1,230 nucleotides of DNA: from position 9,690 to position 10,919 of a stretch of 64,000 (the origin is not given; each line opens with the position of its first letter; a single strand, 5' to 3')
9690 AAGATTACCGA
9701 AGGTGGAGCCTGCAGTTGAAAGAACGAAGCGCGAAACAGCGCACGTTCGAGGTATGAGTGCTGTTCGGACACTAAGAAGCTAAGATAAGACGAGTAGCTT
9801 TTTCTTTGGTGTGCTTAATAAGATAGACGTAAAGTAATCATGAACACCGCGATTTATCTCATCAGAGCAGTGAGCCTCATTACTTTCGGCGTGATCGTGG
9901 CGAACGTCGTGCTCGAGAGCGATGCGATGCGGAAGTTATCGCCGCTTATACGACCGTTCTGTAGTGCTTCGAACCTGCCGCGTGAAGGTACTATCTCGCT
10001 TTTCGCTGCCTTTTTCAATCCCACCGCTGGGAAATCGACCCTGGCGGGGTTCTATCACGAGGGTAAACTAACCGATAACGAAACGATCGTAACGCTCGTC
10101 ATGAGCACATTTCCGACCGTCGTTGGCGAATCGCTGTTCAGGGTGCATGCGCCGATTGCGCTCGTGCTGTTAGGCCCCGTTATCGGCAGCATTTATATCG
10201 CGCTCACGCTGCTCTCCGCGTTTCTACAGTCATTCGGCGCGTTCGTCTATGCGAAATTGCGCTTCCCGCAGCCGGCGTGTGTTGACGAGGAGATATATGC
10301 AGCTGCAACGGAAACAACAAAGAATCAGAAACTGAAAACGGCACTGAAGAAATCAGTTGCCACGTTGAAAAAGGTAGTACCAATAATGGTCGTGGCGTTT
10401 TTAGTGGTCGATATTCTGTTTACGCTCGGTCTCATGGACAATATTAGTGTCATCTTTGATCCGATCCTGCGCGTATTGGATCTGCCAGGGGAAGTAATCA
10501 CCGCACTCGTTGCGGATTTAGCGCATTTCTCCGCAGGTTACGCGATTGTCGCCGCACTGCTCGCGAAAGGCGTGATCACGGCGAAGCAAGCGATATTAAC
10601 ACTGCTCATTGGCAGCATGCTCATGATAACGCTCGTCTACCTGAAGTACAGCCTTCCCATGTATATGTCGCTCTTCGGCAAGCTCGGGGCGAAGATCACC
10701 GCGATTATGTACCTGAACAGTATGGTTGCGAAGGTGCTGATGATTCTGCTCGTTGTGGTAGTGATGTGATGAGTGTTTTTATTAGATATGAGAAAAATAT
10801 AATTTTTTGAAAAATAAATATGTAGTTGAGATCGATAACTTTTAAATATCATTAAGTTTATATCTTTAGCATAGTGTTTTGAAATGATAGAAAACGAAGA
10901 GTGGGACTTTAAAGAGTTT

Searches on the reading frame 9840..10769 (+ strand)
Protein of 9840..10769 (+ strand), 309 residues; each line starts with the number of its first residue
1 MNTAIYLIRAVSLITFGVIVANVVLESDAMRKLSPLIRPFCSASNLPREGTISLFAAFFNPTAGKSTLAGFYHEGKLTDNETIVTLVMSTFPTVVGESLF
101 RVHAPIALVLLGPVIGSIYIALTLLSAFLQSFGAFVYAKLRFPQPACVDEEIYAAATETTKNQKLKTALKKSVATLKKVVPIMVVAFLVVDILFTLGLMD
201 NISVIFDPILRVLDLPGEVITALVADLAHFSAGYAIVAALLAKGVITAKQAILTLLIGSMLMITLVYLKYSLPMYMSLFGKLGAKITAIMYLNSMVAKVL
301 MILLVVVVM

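Call 41: search_protein_families(library=pfam, proteins=[window:9840-10769:+], max_evalue=0.00001)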
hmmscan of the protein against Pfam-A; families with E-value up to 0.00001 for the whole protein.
window:9840-10769:+ (309 aa): 1 family
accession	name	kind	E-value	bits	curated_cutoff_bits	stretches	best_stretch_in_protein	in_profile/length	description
PF07670.19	Gate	-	1.6e-17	64.3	29.6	2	176-280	1-102/104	Nucleoside recognition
